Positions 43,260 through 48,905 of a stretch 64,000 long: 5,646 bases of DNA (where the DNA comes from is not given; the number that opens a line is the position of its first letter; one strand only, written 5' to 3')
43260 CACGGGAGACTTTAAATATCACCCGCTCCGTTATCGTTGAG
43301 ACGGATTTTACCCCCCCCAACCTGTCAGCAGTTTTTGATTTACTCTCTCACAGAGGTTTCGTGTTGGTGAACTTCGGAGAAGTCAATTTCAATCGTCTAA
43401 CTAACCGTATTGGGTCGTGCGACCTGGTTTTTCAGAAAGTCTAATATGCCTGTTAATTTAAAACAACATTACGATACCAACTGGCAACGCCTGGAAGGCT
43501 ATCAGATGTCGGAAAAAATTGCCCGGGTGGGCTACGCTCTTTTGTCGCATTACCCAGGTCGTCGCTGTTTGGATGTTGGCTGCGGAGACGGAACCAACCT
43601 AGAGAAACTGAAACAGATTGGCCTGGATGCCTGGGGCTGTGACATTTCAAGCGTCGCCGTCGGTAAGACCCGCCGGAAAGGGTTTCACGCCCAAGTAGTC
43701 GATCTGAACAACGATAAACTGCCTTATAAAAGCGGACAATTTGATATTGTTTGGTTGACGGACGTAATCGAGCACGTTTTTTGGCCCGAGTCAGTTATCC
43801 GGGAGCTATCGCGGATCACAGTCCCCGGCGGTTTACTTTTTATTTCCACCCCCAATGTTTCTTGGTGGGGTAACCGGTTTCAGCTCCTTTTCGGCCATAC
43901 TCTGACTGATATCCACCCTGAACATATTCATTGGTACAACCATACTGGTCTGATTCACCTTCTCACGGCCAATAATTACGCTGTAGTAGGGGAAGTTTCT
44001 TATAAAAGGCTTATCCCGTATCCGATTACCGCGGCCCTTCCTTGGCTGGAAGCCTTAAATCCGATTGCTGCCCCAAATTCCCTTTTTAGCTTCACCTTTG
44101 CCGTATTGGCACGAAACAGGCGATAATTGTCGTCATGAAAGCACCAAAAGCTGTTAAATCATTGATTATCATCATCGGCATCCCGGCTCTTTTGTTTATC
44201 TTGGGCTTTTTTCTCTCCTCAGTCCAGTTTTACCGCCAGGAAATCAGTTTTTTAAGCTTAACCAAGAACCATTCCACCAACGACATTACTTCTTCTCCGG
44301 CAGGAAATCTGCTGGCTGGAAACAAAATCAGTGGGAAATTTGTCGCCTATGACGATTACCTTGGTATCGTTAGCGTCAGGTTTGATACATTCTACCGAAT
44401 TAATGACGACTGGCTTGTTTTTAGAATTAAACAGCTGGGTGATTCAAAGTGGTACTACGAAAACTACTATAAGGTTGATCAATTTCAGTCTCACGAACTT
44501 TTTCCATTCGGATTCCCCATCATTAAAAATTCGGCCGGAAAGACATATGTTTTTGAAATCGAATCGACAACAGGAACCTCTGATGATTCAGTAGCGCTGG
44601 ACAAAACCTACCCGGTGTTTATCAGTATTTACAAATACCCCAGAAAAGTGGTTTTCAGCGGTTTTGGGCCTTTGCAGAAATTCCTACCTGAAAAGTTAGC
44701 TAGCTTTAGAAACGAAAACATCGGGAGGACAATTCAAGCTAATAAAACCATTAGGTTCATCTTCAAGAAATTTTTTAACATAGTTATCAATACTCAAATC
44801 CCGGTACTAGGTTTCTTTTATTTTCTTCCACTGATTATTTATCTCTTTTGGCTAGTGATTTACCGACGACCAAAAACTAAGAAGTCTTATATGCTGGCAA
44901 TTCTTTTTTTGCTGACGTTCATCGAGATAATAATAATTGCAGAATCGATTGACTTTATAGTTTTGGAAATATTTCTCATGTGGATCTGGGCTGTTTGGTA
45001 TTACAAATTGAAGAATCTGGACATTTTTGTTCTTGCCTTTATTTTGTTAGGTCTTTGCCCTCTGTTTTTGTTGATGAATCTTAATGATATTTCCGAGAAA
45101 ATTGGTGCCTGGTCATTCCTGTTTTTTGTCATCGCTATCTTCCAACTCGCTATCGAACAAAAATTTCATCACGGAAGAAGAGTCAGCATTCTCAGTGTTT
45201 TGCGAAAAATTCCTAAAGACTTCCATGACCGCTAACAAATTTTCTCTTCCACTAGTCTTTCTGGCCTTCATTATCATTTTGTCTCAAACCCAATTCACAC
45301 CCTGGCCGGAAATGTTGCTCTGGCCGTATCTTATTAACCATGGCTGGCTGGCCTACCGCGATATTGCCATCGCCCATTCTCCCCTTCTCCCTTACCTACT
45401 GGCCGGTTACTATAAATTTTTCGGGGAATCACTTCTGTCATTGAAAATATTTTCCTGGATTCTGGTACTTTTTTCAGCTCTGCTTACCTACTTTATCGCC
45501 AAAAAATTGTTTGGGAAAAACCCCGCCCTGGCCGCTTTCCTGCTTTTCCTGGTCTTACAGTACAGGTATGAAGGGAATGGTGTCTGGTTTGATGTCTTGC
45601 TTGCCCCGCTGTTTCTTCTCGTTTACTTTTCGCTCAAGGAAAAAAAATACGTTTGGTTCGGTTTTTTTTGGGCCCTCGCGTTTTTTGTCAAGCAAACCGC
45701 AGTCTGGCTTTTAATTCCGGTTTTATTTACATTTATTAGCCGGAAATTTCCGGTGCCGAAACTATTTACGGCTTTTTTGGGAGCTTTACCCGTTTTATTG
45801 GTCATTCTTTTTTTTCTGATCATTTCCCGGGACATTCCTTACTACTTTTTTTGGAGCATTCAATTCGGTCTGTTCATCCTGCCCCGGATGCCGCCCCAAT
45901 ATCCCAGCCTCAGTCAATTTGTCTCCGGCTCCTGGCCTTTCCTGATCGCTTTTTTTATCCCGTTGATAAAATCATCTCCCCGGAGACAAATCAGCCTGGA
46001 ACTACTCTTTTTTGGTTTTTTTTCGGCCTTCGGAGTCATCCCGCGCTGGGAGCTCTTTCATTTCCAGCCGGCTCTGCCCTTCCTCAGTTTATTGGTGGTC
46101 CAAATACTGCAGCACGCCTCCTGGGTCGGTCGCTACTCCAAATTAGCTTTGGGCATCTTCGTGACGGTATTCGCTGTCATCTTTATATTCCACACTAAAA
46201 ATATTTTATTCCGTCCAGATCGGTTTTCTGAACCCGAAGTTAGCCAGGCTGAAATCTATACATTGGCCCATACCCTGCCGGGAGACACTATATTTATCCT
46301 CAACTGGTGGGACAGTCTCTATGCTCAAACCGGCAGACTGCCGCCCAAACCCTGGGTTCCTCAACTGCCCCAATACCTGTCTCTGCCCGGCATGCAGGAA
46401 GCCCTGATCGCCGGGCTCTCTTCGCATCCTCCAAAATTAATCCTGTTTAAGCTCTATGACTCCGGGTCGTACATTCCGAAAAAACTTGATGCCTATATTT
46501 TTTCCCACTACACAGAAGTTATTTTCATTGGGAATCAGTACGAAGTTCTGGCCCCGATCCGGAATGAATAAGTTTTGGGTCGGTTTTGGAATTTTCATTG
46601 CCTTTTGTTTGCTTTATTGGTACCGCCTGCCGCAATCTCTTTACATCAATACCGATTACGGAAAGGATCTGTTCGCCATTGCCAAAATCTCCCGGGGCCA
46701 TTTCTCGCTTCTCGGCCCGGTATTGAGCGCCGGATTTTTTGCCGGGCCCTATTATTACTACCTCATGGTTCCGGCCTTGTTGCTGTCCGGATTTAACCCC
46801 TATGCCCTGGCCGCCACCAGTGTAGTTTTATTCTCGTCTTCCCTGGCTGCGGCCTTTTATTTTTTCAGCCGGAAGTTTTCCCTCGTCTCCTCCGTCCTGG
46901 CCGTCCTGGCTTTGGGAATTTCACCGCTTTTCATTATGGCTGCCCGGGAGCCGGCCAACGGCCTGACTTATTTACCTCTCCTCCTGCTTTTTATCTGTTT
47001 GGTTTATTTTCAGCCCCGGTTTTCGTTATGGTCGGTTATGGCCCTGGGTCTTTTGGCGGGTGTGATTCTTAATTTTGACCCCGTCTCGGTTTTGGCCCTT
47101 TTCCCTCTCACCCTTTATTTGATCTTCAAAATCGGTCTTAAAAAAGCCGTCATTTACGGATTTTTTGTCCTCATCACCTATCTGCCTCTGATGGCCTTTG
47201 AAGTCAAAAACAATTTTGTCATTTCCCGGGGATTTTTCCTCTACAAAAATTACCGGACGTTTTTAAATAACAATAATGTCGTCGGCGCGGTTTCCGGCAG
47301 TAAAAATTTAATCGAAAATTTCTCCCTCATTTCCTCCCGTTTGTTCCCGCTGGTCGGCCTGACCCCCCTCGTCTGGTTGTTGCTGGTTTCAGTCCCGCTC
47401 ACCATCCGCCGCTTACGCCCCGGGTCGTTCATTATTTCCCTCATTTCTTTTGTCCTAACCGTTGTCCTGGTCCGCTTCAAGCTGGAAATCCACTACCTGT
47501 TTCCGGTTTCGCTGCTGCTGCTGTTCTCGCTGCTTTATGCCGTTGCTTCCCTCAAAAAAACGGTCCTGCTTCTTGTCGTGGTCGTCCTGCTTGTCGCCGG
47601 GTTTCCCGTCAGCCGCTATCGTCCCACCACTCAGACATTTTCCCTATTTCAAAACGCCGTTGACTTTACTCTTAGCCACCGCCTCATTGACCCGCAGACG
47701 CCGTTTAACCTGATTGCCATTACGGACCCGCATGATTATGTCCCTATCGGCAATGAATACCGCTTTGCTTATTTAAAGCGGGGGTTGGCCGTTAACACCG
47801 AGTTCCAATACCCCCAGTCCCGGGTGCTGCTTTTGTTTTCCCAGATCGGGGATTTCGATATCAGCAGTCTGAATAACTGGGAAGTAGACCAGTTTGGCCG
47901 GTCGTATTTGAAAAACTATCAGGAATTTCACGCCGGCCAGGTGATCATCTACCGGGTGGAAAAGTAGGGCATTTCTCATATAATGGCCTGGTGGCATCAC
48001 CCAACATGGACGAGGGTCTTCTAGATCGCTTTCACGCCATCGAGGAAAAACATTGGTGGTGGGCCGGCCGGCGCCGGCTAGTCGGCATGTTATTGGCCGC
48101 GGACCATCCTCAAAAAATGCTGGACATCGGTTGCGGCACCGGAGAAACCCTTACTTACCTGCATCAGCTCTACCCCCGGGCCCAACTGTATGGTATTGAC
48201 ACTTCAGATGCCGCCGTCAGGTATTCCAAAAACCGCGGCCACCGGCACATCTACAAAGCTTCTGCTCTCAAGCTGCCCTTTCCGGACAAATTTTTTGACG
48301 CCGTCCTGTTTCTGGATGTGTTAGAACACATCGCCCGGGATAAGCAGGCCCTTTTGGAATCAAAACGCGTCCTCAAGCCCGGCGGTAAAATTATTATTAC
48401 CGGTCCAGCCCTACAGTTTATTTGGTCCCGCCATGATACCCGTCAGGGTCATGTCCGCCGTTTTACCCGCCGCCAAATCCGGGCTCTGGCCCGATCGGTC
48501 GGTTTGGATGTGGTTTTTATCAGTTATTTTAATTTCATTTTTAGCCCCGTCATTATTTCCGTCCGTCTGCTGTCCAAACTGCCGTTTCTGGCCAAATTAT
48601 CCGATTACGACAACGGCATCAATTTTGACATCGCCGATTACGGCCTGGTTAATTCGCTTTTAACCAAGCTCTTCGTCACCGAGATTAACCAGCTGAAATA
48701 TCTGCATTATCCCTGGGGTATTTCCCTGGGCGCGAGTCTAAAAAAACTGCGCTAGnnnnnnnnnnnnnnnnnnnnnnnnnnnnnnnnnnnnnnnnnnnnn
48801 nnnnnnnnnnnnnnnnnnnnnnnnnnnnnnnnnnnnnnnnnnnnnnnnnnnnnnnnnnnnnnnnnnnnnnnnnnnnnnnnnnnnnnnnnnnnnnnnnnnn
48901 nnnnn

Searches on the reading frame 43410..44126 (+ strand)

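Call 11: search_protein_families(library=pfam, proteins=[window:43410-44126:+], max_evalue=0.001)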
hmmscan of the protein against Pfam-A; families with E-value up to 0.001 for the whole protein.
window:43410-44126:+ (238 aa): 6 families
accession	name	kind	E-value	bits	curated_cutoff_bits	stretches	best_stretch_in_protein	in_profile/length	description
PF13489.12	Methyltransf_23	-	3.8e-24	85.7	27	1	31-193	7-162/164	Methyltransferase domain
PF07021.18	MetW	-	7.6e-19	68.5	21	1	49-192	13-153/193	Methionine biosynthesis protein MetW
PF08241.18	Methyltransf_11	-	1.4e-18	67.7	21.2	1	54-145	1-95/95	Methyltransferase domain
PF13649.12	Methyltransf_25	-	3.7e-14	53.6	27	1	54-141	2-97/97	Methyltransferase domain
PF08242.18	Methyltransf_12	-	6.2e-14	53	30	1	54-143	1-98/98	Methyltransferase domain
PF13847.12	Methyltransf_31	-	2.4e-10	40.7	27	1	50-149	4-113/145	Methyltransferase domain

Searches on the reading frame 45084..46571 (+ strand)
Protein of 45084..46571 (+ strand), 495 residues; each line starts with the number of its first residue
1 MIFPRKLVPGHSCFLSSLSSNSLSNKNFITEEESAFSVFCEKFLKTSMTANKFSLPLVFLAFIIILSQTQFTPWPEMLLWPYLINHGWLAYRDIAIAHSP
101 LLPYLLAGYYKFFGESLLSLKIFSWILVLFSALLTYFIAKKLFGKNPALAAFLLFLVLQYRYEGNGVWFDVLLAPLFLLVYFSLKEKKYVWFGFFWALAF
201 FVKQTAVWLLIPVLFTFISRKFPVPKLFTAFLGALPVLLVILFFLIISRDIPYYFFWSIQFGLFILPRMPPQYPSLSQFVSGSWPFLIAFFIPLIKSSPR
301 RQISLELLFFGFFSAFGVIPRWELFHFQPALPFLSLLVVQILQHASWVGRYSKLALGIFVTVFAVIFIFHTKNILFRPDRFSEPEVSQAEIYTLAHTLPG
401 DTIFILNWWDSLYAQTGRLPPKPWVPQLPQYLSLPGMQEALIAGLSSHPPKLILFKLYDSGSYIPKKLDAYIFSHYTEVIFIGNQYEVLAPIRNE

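Call 11: search_protein_families(library=pfam, proteins=[window:45084-46571:+], max_evalue=0.001)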
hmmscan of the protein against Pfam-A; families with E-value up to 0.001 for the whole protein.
window:45084-46571:+ (495 aa): 1 family
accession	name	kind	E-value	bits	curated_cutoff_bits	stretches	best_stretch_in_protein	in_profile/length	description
PF13231.12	PMT_2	-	7.5e-11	42.9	26.1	1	98-239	2-155/160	Dolichyl-phosphate-mannose-protein mannosyltransferase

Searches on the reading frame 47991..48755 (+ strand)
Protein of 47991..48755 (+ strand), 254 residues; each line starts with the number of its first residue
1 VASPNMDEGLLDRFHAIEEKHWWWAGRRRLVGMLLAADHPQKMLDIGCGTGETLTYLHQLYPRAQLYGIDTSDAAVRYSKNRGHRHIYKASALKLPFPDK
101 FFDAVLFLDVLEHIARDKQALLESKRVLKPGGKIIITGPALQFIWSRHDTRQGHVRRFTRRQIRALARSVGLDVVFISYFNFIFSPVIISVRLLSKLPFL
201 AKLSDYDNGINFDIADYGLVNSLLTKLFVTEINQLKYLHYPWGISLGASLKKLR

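Call 11: search_protein_families(library=pfam, proteins=[window:47991-48755:+], max_evalue=0.001)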
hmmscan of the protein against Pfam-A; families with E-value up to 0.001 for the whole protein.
window:47991-48755:+ (254 aa): 9 families
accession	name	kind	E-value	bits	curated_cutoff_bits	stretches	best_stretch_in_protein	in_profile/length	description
PF08241.18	Methyltransf_11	-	1.7e-24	86.7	21.2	1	44-136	1-95/95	Methyltransferase domain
PF13649.12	Methyltransf_25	-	1e-18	68.2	27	1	44-132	2-97/97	Methyltransferase domain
PF13847.12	Methyltransf_31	-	8.5e-18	64.9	27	1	42-140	6-113/145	Methyltransferase domain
PF08242.18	Methyltransf_12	-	4.4e-17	63.1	30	1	44-134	1-98/98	Methyltransferase domain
PF13489.12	Methyltransf_23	-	2.2e-16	60.5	27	1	36-175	19-162/164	Methyltransferase domain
PF01209.24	Ubie_methyltran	-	1.1e-08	35.2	20.1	1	29-136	37-151/233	ubiE/COQ5 methyltransferase family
PF07021.18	MetW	-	1e-06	29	21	1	41-145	15-116/193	Methionine biosynthesis protein MetW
PF03141.22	Methyltransf_29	-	4.7e-06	25.9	23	1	39-172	117-246/506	Putative S-adenosyl-L-methionine-dependent methyltransferase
PF05175.20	MTS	-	8.7e-06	25.9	23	1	35-89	27-81/170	Methyltransferase small domain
